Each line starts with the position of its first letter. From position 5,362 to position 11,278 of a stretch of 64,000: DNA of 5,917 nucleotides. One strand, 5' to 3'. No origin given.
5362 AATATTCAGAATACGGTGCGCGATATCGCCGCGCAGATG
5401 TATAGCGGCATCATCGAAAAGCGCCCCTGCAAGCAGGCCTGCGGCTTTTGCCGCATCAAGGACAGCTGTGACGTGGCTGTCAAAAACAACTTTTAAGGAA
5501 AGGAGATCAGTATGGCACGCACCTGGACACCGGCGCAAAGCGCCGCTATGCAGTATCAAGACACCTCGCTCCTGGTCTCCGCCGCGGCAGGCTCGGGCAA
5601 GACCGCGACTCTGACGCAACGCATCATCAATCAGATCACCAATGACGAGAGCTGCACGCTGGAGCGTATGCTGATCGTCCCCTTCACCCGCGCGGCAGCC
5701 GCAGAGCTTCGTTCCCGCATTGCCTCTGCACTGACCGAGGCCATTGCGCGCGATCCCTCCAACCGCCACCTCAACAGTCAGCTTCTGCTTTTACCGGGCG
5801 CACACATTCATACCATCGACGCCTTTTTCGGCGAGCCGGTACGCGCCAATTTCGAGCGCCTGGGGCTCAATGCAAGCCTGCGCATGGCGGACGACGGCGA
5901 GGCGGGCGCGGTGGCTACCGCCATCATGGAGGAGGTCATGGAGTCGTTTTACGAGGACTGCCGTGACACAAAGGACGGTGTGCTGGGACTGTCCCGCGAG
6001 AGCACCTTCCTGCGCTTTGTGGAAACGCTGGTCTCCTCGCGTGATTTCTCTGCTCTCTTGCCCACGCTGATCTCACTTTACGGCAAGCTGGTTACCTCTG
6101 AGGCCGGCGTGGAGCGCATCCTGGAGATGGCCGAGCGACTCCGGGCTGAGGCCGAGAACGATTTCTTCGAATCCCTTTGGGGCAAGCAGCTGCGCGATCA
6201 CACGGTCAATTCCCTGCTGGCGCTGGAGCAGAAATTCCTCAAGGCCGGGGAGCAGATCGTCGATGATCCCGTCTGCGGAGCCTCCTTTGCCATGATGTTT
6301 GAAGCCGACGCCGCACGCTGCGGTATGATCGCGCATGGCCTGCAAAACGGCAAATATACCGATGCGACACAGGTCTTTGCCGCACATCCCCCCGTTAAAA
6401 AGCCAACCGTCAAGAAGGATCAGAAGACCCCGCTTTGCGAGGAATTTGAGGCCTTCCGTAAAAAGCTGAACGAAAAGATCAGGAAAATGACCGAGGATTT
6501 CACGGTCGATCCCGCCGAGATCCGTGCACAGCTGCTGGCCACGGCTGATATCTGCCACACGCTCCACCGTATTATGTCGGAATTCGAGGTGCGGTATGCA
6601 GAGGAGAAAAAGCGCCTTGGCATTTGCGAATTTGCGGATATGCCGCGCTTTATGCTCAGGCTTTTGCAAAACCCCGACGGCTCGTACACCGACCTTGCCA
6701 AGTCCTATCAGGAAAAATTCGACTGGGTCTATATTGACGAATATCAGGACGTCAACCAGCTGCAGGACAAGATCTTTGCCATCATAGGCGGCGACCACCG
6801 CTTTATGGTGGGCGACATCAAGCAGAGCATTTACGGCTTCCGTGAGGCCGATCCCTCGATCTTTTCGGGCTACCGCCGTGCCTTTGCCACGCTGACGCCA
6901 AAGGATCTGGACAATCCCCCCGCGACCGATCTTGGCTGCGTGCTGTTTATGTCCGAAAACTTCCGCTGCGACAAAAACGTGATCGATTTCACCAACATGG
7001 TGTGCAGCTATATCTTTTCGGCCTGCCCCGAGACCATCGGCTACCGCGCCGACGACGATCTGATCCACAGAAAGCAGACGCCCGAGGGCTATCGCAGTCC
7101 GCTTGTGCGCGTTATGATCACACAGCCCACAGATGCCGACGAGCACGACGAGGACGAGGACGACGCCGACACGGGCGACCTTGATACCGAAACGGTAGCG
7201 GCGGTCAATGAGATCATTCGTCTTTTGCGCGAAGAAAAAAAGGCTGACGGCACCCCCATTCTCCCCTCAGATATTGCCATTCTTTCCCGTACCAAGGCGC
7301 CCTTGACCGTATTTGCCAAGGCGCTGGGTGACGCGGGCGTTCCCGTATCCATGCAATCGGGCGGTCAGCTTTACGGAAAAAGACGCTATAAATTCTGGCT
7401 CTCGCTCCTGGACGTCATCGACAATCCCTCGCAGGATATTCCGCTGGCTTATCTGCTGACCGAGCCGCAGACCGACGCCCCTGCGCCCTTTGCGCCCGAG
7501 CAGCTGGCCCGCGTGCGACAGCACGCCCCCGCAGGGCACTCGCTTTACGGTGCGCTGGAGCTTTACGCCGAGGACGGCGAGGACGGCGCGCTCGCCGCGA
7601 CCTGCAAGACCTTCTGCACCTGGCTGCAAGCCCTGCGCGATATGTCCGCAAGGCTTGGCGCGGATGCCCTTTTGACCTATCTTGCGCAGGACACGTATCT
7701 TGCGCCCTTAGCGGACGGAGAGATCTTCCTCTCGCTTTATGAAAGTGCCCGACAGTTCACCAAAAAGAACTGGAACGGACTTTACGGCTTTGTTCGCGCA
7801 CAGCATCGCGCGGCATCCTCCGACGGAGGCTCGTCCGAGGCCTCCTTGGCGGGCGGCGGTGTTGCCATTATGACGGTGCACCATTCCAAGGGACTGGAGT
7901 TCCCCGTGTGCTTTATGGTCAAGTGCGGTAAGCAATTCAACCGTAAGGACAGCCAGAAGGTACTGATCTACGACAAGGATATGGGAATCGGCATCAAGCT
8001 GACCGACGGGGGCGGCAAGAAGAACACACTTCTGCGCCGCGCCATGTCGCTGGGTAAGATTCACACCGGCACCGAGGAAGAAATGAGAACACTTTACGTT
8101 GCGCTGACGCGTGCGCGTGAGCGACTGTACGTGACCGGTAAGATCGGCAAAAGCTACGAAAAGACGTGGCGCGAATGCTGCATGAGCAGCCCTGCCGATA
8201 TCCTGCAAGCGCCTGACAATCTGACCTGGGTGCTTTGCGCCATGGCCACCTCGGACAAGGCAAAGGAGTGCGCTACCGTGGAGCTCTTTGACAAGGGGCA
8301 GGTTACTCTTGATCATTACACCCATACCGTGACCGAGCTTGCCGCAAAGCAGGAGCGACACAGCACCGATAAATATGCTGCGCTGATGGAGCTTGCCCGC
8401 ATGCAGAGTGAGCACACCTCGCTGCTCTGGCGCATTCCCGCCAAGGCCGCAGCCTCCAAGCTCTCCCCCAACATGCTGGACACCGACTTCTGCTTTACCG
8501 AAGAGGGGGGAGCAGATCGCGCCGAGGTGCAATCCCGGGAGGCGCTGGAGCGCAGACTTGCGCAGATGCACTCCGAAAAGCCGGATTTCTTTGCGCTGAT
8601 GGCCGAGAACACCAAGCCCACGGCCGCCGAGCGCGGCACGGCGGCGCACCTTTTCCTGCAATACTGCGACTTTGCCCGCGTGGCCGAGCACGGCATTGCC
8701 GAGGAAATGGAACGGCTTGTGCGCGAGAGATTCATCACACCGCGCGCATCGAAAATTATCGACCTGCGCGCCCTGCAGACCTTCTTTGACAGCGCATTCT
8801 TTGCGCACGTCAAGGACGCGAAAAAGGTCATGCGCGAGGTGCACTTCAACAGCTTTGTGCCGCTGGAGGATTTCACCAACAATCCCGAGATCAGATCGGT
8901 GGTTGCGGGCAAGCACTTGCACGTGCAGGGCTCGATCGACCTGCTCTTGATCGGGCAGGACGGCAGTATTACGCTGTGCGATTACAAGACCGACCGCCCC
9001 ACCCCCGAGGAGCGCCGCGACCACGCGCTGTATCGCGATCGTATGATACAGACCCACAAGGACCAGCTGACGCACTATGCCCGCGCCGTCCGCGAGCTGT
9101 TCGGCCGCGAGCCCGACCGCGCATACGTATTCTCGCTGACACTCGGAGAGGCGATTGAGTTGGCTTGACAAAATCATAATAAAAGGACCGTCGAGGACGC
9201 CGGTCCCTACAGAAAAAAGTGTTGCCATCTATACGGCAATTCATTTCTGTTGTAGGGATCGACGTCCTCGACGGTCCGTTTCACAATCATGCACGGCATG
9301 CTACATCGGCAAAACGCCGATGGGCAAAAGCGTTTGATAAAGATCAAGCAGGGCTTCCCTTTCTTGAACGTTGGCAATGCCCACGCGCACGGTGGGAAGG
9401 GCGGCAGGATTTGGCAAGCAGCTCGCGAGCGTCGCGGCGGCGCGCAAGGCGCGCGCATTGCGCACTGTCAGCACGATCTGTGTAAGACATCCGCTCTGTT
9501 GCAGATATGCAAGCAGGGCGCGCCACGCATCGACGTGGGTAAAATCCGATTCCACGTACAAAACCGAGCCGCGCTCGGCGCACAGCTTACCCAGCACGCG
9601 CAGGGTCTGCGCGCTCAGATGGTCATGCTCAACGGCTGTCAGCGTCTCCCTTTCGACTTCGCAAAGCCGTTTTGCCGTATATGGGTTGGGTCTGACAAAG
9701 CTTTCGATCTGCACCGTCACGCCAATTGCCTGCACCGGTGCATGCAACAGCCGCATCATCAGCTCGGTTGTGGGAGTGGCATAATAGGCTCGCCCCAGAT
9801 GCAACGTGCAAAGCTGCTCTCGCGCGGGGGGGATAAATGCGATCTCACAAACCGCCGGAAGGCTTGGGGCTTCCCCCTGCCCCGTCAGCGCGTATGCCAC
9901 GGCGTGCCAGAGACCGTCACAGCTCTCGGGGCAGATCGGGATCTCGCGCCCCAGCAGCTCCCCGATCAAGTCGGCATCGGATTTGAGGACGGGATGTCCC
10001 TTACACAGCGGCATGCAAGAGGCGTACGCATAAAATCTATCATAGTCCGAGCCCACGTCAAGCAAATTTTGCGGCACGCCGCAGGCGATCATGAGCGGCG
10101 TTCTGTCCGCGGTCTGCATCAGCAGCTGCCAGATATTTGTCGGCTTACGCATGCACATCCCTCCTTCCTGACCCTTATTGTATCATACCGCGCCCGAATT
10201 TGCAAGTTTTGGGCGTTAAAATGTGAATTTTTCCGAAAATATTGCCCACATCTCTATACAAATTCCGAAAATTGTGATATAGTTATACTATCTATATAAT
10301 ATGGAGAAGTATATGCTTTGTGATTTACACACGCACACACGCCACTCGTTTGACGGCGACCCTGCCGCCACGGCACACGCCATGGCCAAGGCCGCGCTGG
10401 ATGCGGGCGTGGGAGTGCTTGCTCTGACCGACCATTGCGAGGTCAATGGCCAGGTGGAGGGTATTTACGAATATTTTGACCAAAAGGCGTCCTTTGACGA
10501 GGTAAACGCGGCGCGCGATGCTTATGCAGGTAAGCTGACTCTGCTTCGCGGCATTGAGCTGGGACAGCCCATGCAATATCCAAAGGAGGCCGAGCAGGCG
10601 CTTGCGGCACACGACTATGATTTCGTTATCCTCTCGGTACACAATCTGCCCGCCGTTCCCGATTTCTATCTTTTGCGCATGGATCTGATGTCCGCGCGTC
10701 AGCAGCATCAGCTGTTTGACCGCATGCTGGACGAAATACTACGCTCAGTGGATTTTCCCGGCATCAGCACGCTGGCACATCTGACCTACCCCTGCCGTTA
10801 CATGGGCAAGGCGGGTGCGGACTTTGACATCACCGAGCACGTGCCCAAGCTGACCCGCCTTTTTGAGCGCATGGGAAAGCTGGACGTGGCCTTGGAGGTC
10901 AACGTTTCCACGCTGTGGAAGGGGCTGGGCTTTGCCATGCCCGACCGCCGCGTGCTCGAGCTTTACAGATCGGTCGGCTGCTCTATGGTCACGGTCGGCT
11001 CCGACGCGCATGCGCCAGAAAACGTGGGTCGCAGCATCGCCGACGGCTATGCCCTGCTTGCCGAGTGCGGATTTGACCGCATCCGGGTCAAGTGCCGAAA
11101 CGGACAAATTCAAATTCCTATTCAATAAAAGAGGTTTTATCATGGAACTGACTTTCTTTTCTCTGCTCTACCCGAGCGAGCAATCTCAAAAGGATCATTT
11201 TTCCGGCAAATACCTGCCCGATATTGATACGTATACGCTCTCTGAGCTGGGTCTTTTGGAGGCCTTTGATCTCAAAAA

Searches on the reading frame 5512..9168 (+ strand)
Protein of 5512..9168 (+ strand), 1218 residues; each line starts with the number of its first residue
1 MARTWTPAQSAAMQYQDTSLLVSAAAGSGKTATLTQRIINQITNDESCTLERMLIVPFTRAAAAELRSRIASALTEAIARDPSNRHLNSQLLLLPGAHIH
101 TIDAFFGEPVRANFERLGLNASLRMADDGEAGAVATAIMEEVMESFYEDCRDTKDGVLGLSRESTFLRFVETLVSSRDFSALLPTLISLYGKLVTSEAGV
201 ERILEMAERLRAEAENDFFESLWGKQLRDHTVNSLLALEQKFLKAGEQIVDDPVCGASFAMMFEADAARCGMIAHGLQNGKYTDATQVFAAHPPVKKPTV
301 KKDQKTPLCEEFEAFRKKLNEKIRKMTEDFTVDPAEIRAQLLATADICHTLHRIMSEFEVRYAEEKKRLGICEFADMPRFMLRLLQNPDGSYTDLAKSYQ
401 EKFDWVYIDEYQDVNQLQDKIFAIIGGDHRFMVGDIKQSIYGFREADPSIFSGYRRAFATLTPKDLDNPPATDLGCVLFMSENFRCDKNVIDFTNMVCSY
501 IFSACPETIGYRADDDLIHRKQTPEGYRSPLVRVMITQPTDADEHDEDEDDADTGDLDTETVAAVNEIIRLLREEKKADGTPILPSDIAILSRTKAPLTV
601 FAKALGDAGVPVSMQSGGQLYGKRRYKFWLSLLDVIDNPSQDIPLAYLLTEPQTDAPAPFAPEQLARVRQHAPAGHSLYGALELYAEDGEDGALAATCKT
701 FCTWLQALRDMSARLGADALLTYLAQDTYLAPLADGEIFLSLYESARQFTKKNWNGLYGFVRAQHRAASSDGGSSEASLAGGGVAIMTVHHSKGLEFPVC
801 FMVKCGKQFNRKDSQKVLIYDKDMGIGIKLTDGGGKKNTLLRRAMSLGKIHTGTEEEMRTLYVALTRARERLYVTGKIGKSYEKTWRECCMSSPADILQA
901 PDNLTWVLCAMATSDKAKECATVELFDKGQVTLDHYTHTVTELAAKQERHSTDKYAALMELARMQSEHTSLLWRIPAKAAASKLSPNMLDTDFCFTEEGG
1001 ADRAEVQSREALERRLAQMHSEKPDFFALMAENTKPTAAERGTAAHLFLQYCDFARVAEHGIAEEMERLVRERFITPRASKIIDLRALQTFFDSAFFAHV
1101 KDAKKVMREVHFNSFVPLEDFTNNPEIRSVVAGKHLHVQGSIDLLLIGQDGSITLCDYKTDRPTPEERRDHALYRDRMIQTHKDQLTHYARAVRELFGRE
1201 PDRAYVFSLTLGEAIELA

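Call 64: search_protein_families(library=pfam, proteins=[window:5512-9168:+], max_evalue=0.00001)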
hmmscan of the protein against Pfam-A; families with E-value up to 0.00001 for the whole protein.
window:5512-9168:+ (1218 aa): 5 families
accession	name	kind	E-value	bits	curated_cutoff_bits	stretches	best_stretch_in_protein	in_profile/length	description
PF00580.27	UvrD-helicase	-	1.5e-45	156.5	23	1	5-457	1-269/271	UvrD/REP helicase N-terminal domain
PF13361.12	UvrD_C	-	4.8e-22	79.3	25.6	1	780-875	284-346/350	UvrD-like helicase C-terminal domain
PF13245.12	AAA_19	-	3.6e-14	53.5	25.1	1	348-444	65-134/134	AAA domain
PF12705.13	PDDEXK_1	-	5.6e-10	40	22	1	1033-1203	29-183/247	PD-(D/E)XK nuclease superfamily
PF13538.12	UvrD_C_2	-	6.2e-09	36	27.4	0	854-874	31-51/52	UvrD-like helicase C-terminal domain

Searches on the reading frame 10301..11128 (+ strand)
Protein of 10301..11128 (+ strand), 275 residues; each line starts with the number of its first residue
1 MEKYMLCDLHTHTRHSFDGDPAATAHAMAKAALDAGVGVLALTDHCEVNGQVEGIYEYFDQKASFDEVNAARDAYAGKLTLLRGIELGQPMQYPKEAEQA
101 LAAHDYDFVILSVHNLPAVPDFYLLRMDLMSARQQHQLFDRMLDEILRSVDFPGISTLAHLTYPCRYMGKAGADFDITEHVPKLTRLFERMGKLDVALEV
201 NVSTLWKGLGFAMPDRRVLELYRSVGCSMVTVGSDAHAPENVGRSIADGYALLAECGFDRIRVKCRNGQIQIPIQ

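Call 64: search_protein_families(library=pfam, proteins=[window:10301-11128:+], max_evalue=0.00001)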
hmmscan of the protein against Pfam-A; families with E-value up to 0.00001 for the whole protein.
window:10301-11128:+ (275 aa): 1 family
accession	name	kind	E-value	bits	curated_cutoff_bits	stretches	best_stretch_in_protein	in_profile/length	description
PF02811.25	PHP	-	2.2e-14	54.6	26.4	1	8-201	1-162/164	PHP domain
